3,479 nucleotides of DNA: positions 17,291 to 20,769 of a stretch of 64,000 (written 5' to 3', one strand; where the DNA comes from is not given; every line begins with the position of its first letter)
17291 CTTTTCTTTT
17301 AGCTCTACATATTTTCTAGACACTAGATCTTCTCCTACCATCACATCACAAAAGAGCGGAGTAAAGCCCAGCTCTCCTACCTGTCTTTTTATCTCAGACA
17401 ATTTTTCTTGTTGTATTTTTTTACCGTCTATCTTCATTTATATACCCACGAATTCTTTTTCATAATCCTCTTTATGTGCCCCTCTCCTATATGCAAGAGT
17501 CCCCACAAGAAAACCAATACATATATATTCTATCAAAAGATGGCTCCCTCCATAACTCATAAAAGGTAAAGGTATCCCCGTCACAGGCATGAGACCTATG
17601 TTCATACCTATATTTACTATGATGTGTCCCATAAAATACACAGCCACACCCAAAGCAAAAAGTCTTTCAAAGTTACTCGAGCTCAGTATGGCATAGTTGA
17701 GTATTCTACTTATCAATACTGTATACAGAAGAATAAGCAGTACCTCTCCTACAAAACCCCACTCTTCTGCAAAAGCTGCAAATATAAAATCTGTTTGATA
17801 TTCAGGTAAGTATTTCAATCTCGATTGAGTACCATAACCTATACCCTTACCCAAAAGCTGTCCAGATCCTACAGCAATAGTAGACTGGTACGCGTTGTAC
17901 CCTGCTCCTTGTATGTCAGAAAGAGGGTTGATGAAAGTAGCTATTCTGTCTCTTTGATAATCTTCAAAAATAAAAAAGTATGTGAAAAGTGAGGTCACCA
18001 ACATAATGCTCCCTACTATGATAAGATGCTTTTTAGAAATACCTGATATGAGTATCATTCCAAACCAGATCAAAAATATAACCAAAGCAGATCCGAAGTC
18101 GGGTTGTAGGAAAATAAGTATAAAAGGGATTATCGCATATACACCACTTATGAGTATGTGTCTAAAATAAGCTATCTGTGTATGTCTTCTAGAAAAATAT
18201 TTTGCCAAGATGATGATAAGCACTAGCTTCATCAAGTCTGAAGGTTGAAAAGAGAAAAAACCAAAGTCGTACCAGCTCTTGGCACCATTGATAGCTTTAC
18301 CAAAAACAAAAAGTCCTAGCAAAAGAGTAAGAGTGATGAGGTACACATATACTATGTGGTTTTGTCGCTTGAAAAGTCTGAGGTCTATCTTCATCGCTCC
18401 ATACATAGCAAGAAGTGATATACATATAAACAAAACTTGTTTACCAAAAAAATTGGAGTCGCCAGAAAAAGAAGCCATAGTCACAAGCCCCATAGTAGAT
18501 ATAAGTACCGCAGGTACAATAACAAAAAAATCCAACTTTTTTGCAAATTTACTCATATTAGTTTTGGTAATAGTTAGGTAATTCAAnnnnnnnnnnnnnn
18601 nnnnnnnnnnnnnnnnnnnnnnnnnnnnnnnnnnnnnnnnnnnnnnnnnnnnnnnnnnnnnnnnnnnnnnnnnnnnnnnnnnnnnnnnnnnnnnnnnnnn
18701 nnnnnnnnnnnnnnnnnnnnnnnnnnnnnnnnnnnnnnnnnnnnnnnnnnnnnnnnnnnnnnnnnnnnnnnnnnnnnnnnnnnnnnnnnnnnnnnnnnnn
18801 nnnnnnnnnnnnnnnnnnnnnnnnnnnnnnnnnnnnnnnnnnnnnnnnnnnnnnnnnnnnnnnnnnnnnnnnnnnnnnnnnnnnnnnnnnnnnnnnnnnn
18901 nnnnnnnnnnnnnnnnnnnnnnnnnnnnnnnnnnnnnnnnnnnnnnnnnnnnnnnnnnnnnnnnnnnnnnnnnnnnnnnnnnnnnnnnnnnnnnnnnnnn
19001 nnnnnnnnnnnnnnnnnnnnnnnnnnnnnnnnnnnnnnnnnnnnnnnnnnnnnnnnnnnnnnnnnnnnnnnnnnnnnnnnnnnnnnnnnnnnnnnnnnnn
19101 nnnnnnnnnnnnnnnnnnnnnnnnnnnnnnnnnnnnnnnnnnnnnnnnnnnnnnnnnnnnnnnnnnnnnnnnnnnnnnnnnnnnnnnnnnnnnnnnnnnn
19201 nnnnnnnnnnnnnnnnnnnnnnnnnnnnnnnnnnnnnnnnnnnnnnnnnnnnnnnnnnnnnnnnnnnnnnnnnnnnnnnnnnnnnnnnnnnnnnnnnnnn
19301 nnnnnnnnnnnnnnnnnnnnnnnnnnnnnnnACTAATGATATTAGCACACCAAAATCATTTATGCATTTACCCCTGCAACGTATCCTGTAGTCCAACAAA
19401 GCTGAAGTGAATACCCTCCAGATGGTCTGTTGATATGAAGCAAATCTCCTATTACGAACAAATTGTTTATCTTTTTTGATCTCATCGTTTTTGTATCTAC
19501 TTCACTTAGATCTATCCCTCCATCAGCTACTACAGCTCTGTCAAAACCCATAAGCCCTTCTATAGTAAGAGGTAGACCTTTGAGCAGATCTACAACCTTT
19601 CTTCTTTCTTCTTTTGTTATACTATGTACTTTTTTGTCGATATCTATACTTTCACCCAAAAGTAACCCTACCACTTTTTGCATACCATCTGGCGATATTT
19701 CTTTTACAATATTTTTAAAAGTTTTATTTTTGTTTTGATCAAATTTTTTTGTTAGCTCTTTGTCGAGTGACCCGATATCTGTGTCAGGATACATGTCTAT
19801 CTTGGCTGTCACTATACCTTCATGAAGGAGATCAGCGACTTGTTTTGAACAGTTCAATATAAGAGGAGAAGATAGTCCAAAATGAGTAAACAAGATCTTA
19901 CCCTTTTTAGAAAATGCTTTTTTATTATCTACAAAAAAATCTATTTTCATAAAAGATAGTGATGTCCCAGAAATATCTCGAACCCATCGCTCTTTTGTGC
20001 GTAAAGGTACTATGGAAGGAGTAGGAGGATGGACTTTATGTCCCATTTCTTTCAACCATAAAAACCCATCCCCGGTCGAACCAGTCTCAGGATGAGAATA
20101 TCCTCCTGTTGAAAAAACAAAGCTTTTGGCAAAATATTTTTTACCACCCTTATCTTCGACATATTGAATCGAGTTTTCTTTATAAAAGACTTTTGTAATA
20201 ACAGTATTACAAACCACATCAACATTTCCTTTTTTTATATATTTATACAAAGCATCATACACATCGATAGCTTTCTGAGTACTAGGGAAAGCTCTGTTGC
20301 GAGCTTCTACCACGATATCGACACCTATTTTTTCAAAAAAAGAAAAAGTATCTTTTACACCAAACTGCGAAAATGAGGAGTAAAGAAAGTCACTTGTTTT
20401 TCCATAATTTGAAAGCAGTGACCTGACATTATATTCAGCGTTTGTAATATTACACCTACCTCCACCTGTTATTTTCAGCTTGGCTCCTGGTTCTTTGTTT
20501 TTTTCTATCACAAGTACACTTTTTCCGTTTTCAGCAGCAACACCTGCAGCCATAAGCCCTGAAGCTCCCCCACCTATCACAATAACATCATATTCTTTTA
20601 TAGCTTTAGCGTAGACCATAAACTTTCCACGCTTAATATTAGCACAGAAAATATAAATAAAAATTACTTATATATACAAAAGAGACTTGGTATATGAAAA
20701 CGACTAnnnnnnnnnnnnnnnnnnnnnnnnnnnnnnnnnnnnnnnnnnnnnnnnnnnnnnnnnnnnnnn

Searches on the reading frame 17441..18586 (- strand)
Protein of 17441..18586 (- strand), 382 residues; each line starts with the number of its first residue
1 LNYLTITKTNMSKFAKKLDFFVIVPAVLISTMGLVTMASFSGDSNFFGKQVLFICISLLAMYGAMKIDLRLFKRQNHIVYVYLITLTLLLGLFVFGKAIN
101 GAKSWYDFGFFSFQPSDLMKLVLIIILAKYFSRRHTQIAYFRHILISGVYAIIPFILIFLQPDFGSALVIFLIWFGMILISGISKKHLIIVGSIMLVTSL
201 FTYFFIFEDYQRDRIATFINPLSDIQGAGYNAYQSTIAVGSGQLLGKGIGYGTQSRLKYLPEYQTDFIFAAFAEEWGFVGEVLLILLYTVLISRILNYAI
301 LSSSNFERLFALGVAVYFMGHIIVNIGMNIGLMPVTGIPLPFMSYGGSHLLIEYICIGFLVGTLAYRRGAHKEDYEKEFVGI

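Call 60: search_protein_families(library=pfam, proteins=[window:17441-18586:-], max_evalue=0.001)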
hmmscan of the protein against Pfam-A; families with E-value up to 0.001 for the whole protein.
window:17441-18586:- (382 aa): 1 family
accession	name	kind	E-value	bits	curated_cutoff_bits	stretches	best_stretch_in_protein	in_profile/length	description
PF01098.24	FTSW_RODA_SPOVE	-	6.9e-95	318.5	26.4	1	21-363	11-350/356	Cell cycle protein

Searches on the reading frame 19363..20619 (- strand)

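Call 60: search_protein_families(library=pfam, proteins=[window:19363-20619:-], max_evalue=0.001)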
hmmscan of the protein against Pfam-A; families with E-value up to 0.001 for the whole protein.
window:19363-20619:- (419 aa): 13 families
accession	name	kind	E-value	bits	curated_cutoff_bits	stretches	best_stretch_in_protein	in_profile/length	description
PF03486.20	HI0933_like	-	2.4e-74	250.3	50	1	11-417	2-243/244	HI0933-like protein Rossmann domain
PF22780.1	HI0933_like_1st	-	1.5e-29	103.4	27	1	201-364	2-165/165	HI0933-like protein barrel and H2TH domain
PF12831.13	FAD_oxidored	-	1.7e-11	44.5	27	1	11-172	1-145/416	FAD dependent oxidoreductase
PF00890.30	FAD_binding_2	-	8.1e-10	38.9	20.4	1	11-56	1-46/414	FAD binding domain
PF07992.20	Pyr_redox_2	-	1.6e-09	38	26.1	0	10-42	1-33/291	Pyridine nucleotide-disulphide oxidoreductase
PF01266.30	DAO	-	1.8e-09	38.1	27.9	1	11-45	1-35/353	FAD dependent oxidoreductase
PF01134.28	GIDA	-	7.5e-09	35.6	22.1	0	11-43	1-33/391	Glucose inhibited division protein A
PF01494.25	FAD_binding_3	-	2.8e-07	30.5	22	1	9-43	1-35/349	FAD binding domain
PF13450.12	NAD_binding_8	-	1.3e-06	29.1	21.9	1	14-47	1-34/68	NAD(P)-binding Rossmann-like domain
PF00070.33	Pyr_redox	-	5.8e-06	27.2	22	1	12-45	2-35/82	Pyridine nucleotide-disulphide oxidoreductase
PF01946.23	Thi4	-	2.5e-05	24.1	26.2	1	7-50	15-59/235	Thi4 family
PF13738.12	Pyr_redox_3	-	6.5e-05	22.8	30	0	13-42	1-31/305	Pyridine nucleotide-disulphide oxidoreductase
PF01262.27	AlaDh_PNT_C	-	0.00014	21.8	23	1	7-59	26-79/214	Alanine dehydrogenase/PNT, C-terminal domain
